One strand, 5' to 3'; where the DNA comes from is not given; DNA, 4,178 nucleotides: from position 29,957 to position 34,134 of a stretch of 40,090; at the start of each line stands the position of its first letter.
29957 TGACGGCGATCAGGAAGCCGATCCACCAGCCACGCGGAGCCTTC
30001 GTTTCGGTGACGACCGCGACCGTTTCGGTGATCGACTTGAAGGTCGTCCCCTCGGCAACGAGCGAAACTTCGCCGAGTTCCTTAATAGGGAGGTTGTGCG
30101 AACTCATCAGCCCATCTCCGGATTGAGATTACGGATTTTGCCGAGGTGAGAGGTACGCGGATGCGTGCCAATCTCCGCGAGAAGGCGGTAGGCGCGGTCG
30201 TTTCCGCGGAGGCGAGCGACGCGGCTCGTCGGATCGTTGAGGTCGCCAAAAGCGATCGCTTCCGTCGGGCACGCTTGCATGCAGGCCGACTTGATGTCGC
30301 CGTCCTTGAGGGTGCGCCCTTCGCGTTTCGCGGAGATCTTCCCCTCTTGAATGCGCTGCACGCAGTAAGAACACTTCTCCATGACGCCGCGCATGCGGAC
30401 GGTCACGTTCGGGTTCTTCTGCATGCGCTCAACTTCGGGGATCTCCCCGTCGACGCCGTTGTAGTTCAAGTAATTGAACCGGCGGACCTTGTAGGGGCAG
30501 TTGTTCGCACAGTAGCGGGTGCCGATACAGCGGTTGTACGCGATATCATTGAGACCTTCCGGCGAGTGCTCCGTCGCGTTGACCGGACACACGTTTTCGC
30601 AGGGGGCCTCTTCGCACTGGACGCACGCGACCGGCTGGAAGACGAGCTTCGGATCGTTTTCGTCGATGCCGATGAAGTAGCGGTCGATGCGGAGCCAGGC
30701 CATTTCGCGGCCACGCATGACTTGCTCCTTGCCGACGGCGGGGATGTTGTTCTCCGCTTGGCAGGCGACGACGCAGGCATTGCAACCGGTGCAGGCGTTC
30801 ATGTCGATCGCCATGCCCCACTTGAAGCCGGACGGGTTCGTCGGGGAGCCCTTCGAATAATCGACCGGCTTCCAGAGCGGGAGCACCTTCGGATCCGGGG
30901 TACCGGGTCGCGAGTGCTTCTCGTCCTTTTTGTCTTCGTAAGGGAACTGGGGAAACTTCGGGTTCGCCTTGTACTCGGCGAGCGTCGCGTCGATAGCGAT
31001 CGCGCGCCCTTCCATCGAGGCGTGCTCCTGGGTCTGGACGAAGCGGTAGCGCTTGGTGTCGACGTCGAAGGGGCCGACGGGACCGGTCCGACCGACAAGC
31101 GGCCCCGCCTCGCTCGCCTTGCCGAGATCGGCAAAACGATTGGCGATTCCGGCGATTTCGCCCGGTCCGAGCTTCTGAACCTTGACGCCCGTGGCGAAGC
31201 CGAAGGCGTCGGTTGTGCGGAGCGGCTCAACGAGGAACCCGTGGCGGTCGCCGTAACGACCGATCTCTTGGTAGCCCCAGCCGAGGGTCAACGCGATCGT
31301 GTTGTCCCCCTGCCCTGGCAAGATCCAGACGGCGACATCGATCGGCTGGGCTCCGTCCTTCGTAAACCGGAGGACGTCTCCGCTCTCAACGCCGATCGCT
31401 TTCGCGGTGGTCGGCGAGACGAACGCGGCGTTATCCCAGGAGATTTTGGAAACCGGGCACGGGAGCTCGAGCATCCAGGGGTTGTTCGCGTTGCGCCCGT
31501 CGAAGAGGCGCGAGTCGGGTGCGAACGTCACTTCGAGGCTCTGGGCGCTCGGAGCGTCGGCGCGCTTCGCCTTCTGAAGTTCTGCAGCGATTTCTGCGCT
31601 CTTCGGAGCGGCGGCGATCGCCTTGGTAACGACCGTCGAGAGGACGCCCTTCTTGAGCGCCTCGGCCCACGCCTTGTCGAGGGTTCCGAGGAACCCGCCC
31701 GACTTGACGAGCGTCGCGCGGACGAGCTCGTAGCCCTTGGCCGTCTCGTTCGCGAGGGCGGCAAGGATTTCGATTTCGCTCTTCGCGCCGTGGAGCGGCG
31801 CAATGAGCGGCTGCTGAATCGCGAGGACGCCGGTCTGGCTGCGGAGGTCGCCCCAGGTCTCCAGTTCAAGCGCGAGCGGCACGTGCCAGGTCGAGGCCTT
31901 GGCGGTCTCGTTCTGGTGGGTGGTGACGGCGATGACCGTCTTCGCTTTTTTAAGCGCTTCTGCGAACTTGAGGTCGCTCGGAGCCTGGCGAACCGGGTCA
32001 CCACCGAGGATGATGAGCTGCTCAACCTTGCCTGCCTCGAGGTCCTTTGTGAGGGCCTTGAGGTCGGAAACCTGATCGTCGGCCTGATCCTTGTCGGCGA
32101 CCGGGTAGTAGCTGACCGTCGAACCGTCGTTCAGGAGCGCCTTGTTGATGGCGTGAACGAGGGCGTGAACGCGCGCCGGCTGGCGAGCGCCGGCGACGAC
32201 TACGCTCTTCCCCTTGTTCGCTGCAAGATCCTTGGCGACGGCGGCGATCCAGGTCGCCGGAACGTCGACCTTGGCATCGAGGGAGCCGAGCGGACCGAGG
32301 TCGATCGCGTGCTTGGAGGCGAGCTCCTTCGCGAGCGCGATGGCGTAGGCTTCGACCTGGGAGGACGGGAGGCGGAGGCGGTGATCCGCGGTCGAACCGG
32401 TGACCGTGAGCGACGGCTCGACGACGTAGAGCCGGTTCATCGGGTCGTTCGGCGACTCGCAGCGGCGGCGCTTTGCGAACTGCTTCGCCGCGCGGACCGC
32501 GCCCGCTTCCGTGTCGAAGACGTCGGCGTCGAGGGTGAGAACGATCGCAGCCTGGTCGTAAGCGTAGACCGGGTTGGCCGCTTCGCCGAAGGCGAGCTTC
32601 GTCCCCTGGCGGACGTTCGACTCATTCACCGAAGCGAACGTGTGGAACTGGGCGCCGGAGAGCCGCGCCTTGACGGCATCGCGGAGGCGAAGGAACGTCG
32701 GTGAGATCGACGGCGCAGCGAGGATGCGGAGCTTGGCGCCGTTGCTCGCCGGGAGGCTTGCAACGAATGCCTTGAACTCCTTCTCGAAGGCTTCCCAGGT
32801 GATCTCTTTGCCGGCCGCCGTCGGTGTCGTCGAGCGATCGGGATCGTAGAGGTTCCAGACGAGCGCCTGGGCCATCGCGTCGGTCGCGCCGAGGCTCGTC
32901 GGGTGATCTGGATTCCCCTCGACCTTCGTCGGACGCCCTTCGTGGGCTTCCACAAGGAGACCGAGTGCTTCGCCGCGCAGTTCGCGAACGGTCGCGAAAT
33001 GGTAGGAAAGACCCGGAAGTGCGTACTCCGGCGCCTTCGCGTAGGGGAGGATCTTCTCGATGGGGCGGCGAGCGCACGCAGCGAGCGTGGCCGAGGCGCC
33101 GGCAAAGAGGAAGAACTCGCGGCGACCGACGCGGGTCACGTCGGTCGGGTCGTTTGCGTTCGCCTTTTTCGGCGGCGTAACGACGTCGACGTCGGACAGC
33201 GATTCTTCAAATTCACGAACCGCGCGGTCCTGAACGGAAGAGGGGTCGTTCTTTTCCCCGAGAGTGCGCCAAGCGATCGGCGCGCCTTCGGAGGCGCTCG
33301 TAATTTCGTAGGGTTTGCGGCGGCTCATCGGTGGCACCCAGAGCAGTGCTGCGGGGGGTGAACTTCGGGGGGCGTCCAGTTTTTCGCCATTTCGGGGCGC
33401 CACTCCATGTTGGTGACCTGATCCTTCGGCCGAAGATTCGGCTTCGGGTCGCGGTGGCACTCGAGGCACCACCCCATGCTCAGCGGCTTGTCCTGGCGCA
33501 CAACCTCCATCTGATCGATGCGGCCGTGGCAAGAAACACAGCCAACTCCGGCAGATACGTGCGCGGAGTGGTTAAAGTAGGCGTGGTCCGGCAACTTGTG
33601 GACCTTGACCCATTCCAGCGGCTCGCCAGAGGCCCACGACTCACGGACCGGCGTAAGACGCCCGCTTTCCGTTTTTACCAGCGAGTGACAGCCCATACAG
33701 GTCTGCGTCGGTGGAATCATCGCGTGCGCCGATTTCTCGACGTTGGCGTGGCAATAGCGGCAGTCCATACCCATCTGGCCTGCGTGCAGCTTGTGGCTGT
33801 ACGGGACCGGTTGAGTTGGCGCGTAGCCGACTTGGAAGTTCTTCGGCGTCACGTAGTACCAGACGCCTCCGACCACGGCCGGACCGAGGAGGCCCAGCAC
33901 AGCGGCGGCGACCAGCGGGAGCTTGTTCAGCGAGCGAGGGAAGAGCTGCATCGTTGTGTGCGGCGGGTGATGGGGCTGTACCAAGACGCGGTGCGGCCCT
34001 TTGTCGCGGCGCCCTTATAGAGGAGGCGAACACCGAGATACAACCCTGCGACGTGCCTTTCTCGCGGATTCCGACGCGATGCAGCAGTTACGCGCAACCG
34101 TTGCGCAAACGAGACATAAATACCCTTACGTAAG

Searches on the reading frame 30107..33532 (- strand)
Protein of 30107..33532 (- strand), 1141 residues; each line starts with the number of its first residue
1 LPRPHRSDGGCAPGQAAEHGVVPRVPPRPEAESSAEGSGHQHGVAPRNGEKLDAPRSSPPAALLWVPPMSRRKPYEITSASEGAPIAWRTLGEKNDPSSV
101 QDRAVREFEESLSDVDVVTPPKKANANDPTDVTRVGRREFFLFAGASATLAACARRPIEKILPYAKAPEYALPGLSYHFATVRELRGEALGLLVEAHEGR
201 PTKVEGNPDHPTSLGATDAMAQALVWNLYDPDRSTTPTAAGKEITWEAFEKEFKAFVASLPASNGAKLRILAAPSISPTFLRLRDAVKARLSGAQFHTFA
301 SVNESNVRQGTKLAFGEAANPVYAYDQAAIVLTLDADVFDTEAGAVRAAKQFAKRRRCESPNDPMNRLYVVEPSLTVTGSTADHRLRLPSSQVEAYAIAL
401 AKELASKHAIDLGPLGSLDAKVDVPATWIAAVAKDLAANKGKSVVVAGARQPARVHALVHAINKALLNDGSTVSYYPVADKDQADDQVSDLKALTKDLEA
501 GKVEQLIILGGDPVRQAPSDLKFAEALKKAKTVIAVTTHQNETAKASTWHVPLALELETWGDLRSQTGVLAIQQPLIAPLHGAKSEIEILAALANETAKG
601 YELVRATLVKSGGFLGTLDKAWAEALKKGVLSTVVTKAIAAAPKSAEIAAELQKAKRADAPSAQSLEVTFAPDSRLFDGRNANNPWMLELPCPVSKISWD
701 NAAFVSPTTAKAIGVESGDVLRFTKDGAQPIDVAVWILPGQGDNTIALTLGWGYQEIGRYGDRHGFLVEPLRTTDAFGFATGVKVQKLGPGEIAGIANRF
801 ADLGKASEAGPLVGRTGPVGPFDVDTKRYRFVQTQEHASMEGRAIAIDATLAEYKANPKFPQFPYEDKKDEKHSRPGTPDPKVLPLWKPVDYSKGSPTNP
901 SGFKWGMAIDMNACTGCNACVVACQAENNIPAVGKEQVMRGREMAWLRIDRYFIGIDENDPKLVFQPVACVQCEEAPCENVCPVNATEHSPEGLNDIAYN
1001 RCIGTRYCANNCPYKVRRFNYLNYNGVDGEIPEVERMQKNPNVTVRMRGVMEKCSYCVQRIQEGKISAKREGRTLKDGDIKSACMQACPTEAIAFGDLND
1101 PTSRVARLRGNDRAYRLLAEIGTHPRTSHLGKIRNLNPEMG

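Call 37: search_protein_families(library=pfam, proteins=[window:30107-33532:-], max_evalue=0.001)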
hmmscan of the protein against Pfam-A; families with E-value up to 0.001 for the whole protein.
window:30107-33532:- (1141 aa): 9 families
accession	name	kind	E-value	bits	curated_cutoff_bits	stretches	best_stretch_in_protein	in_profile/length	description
PF12838.12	Fer4_7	-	4.4e-15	56.3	27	2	914-986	2-52/52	4Fe-4S dicluster domain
PF12837.12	Fer4_6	-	1.2e-07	31.8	25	0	908-924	3-19/24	4Fe-4S binding domain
PF13237.11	Fer4_10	-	9.5e-07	29.1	25.5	0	963-1013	2-53/53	4Fe-4S dicluster domain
PF13187.11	Fer4_9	-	2.9e-06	27.6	27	1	913-986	1-51/52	4Fe-4S dicluster domain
PF13247.11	Fer4_11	-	9.2e-06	26.2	26.2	1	963-1021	3-63/100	4Fe-4S dicluster domain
PF12797.12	Fer4_2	-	0.00016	21.8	24.5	1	905-925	1-21/22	4Fe-4S binding domain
PF13183.11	Fer4_8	-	0.00025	21.9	27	0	1000-1057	3-57/68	4Fe-4S dicluster domain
PF25160.1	LdpA_Fe-S-bd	-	0.00025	21.2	27.6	0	975-1015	6-41/49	LdpA Fe-S cluster-binding domain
PF00384.28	Molybdopterin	-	0.00069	19.2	24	1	489-595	245-352/353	Molybdopterin oxidoreductase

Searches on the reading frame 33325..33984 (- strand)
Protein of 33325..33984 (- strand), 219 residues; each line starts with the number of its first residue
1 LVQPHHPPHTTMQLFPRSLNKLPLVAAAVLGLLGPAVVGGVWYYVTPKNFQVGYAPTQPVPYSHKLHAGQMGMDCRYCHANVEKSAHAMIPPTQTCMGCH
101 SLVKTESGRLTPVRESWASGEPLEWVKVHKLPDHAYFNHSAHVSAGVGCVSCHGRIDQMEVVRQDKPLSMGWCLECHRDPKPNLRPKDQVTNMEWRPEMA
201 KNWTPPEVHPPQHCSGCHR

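Call 37: search_protein_families(library=pfam, proteins=[window:33325-33984:-], max_evalue=0.001)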
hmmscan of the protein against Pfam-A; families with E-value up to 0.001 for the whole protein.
window:33325-33984:- (219 aa): 3 families
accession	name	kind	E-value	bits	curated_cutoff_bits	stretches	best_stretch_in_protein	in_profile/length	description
PF14522.11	Cytochrome_C7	-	1.5e-12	47.6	24.8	2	136-219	2-67/67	Cytochrome c7 and related cytochrome c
PF14537.11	Cytochrom_c3_2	-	3e-10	40.8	25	1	141-219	1-65/79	Cytochrome c3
PF02085.21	Cytochrom_CIII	-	3.9e-09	37.2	22.9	1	132-219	18-83/101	Class III cytochrome C family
